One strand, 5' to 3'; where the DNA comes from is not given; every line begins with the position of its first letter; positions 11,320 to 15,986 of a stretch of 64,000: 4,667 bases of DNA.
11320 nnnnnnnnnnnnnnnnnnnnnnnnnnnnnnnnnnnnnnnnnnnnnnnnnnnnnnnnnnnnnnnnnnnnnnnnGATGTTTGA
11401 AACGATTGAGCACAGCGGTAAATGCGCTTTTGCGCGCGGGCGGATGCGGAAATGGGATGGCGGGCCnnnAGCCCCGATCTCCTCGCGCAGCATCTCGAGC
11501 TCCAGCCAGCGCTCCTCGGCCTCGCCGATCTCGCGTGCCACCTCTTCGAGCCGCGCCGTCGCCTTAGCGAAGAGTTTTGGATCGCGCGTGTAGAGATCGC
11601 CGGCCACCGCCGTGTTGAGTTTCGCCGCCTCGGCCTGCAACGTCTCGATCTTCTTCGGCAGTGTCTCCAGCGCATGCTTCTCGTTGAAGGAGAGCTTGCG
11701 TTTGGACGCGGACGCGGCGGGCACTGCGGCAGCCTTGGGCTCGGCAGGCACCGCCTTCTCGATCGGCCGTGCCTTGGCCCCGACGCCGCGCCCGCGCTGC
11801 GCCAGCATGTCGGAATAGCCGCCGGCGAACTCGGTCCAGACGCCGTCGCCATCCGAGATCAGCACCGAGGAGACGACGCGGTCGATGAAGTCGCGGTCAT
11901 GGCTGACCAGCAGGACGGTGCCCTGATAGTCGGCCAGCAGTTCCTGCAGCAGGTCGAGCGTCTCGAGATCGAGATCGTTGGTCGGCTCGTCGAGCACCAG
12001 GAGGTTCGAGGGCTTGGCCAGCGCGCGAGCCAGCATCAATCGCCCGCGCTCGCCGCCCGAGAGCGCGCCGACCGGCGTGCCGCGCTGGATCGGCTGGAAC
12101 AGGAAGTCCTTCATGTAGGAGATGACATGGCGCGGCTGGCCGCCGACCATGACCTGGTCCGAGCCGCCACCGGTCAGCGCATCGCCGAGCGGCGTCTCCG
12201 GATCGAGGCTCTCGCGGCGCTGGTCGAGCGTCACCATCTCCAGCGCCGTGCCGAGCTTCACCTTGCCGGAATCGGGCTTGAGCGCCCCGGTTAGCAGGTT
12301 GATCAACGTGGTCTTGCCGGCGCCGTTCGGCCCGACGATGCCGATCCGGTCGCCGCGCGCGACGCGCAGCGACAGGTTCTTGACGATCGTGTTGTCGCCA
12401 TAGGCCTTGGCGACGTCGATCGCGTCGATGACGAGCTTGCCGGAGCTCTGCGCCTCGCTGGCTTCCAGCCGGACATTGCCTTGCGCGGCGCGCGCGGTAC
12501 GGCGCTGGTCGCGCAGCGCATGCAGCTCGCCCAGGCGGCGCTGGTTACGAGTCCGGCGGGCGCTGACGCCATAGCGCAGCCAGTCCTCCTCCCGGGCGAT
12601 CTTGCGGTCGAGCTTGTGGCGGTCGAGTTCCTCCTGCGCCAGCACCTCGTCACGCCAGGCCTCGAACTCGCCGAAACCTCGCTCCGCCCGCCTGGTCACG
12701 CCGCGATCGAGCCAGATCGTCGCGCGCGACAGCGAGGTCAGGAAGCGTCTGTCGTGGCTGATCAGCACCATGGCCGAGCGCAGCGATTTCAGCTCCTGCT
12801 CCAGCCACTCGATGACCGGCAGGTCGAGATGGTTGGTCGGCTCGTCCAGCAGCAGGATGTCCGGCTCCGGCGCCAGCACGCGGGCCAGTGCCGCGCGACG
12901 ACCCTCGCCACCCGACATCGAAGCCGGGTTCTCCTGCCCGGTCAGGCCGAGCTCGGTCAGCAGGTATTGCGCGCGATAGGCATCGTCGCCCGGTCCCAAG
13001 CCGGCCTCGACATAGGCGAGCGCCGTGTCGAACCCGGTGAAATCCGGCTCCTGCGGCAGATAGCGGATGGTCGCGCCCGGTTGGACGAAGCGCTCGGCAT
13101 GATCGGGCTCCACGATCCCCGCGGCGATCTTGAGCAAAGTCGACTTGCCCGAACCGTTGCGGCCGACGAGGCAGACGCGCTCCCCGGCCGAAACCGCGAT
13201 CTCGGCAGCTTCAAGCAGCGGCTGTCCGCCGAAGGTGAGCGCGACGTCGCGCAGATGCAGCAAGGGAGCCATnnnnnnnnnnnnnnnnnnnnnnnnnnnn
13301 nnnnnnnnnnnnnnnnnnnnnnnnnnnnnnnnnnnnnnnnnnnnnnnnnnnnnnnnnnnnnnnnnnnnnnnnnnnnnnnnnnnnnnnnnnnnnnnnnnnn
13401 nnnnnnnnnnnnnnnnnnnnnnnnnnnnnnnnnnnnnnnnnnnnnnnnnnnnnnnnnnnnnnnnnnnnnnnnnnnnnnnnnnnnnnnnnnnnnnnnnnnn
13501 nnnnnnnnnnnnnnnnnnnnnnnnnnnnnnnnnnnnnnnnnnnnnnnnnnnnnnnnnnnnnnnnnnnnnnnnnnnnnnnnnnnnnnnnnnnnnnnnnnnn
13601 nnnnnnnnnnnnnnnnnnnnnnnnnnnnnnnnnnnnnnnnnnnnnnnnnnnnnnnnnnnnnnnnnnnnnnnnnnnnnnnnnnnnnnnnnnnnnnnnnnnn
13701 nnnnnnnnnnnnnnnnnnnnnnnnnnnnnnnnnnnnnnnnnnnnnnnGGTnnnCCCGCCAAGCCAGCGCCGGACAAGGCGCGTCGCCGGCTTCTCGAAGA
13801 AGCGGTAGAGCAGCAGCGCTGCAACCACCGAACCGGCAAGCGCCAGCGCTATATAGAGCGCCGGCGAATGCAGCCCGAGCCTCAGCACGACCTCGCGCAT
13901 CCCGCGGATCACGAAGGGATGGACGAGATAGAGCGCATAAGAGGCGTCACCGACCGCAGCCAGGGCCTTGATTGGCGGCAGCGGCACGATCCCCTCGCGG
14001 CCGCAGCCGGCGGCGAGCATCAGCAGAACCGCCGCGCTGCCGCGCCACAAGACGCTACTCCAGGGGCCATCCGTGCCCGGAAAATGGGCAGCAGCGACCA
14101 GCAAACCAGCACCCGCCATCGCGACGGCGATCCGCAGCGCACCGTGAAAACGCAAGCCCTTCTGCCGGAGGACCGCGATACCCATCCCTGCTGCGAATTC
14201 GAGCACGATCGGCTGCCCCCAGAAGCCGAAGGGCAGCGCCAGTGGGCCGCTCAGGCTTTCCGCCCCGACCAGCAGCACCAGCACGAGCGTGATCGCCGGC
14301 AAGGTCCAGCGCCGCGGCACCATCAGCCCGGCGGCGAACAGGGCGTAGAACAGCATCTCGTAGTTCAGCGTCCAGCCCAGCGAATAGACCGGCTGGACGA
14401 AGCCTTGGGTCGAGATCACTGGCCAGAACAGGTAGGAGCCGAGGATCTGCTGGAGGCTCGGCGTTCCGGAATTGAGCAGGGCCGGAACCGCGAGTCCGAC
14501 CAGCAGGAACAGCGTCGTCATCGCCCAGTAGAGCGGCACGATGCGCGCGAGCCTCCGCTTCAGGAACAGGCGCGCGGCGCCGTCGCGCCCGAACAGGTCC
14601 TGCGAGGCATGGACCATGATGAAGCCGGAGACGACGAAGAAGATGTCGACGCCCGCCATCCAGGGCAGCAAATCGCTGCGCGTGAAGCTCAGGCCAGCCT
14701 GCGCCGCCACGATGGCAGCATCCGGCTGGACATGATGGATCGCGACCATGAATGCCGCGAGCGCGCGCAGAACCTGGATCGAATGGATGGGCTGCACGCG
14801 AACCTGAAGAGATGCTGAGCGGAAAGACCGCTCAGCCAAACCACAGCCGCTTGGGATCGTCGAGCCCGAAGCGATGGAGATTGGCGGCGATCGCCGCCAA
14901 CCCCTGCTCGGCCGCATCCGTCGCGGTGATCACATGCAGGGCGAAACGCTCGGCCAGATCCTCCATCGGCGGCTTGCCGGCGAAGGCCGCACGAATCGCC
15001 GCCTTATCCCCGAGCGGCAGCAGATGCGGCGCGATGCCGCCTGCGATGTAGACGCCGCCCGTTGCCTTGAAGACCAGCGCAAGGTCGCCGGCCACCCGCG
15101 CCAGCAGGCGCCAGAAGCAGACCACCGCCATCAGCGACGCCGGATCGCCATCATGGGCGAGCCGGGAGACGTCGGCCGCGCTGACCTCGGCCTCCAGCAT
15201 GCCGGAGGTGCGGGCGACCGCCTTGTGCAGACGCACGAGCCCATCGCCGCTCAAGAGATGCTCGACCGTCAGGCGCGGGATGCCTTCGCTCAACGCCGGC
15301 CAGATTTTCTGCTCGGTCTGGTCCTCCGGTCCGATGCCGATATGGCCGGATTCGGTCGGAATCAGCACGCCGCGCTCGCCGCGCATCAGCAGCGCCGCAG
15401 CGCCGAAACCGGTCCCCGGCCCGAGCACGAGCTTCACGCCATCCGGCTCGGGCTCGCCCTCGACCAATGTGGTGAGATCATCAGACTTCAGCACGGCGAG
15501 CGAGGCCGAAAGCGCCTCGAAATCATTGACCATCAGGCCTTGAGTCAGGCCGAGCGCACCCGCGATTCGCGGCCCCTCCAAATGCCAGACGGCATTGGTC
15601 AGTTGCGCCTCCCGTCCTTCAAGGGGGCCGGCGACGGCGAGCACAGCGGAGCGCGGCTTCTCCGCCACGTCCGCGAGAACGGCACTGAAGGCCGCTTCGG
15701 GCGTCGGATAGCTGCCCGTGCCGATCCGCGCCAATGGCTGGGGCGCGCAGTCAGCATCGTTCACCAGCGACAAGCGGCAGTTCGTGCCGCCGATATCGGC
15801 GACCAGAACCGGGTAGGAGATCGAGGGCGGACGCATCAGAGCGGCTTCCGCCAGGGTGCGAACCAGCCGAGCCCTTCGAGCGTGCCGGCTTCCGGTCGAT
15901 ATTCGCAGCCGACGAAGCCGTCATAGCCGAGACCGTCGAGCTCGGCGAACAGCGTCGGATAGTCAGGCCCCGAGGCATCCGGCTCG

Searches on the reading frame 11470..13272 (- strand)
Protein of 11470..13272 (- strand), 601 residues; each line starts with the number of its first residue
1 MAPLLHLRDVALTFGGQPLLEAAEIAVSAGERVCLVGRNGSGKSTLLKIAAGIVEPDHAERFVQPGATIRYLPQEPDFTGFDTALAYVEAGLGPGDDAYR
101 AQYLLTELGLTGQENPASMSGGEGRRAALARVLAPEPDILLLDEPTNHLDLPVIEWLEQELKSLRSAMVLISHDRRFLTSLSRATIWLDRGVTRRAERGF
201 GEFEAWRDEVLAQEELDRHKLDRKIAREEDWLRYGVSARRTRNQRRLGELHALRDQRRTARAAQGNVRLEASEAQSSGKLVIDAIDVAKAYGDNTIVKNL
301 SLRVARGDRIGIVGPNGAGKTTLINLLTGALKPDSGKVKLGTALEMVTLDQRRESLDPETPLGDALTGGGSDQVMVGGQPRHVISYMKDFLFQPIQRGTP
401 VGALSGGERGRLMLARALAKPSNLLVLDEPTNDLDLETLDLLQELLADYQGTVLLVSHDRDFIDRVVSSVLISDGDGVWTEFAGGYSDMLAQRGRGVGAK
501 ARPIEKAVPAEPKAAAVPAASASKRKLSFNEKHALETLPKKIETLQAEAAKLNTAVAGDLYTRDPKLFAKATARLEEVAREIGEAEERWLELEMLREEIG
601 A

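Call 67: search_protein_families(library=pfam, proteins=[window:11470-13272:-], max_evalue=0.00001)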
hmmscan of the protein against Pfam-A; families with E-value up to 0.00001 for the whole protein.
window:11470-13272:- (601 aa): 11 families
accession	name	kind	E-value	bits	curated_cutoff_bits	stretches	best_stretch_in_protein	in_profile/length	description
PF00005.33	ABC_tran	-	1e-47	162.6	25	2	297-432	1-137/137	ABC transporter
PF13304.12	AAA_21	-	8.1e-18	66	27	0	34-60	3-35/304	AAA domain, putative AbiEii toxin, Type IV TA system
PF16326.10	ABC_tran_CTD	-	1.6e-16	60.7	32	1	526-593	1-68/69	ABC transporter C-terminal domain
PF02463.25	SMC_N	-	3.4e-11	43.4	40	0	403-466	136-205/220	RecF/RecN/SMC N terminal domain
PF13476.12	AAA_23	-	1.4e-08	36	27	0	311-337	23-49/201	AAA domain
PF13191.12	AAA_16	-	1.6e-08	35.6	32.6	0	303-448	18-158/167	AAA ATPase domain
PF13555.12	AAA_29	-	1.6e-08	34.6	27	0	25-47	17-39/61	P-loop containing region of AAA domain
PF01926.29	MMR_HSR1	-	3.9e-07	30.6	21.9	0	309-338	1-29/113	50S ribosome-binding GTPase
PF13604.12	AAA_30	-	1.7e-06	28.4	27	0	311-457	22-123/191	AAA domain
PF13401.12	AAA_22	-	2.1e-06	28.5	27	0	312-456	10-121/130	AAA domain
PF01078.27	Mg_chelatase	-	5.7e-06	26.3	20.3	0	19-57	11-49/207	Magnesium chelatase, subunit ChlI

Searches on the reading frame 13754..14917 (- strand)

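Call 67: search_protein_families(library=pfam, proteins=[window:13754-14917:-], max_evalue=0.00001)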
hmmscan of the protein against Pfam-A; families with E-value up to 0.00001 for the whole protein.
window:13754-14917:- (388 aa): 1 family
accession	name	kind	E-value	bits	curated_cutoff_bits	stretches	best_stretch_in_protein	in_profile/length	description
PF01757.29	Acyl_transf_3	-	4.7e-31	108.5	31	1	45-372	2-326/326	Acyltransferase domain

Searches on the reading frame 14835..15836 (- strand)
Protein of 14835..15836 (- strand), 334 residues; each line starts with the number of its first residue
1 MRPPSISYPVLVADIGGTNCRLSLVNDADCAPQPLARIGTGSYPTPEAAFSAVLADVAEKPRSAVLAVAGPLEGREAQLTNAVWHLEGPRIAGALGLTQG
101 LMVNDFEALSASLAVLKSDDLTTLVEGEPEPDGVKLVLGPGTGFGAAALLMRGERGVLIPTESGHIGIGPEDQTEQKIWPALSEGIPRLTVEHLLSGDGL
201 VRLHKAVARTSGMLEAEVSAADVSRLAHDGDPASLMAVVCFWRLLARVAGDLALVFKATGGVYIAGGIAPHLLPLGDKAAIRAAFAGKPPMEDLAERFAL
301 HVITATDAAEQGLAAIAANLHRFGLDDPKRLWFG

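Call 67: search_protein_families(library=pfam, proteins=[window:14835-15836:-], max_evalue=0.00001)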
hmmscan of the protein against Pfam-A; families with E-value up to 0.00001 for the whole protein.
window:14835-15836:- (334 aa): 1 family
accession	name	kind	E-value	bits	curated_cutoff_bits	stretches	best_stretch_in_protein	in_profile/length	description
PF02685.22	Glucokinase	-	2.1e-79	267.2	22.1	1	11-319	1-313/314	Glucokinase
